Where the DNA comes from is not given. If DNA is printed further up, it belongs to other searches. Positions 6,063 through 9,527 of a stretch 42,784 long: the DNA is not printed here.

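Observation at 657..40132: Sixteen exact copies of an oriented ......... core (consensus about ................) in coding DNA of all frames and in intergenic DNA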

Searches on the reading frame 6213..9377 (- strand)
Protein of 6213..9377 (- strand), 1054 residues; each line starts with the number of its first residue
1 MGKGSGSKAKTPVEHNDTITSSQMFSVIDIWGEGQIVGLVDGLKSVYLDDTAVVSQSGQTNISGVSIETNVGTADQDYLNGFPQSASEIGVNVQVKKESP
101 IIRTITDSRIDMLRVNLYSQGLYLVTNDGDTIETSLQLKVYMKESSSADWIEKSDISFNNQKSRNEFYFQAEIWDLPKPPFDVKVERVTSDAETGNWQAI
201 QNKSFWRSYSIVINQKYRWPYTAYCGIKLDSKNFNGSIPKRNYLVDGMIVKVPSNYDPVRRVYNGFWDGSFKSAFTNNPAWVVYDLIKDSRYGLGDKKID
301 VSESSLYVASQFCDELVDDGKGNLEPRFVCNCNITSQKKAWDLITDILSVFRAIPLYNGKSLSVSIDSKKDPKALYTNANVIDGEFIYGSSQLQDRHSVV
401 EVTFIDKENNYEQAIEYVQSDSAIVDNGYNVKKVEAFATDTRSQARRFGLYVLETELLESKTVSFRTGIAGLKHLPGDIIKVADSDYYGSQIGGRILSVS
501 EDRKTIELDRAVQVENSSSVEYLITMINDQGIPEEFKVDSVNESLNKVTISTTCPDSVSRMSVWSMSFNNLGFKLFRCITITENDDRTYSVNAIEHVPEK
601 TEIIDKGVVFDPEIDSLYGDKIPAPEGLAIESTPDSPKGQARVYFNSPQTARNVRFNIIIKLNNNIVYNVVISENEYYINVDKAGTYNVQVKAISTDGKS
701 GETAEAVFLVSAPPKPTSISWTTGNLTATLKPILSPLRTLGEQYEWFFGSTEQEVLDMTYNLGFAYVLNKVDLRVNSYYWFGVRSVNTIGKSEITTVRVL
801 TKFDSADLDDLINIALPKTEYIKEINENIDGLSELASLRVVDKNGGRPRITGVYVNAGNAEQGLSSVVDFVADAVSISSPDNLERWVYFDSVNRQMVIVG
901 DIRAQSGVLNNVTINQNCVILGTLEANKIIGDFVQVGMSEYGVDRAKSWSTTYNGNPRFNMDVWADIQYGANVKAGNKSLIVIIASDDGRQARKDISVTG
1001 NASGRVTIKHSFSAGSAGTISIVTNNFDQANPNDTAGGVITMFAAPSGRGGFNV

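Call 6: find_encoding_contigs(protein=window:6213-9377:-, flank=10000, max_places=6)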
Protein window:6213-9377:- (1054 aa): 4 contigs read that carry it; 3 places shown.
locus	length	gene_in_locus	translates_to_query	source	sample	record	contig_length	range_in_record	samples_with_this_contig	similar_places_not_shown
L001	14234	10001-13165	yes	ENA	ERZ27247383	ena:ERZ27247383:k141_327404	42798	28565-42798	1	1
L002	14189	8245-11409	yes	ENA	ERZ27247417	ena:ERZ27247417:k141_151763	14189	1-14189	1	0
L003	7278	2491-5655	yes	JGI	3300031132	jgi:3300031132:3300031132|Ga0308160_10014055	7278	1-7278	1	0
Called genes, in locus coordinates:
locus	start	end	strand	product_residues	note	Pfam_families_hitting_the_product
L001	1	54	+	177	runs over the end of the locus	-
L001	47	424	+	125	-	-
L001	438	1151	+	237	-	PF16460:Phage_TTP_11 (weak)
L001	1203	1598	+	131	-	-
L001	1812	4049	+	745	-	-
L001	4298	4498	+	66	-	-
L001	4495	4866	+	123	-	-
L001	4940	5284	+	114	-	PF05939:Phage_min_tail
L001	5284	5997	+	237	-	PF05100:Phage_tail_L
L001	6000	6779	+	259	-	PF00877:NLPC_P60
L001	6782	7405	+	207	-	-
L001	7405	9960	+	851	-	PF08400:phage_tail_N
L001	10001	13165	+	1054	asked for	PF24801:FNIII-A_GpJ, PF13550:Phage-tail_3, PF24421:Ig_J, PF24489:Ig_J_second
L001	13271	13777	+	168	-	-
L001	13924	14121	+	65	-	-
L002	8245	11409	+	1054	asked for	PF24801:FNIII-A_GpJ, PF13550:Phage-tail_3, PF24421:Ig_J, PF24489:Ig_J_second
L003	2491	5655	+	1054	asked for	PF24801:FNIII-A_GpJ, PF13550:Phage-tail_3, PF24421:Ig_J, PF24489:Ig_J_second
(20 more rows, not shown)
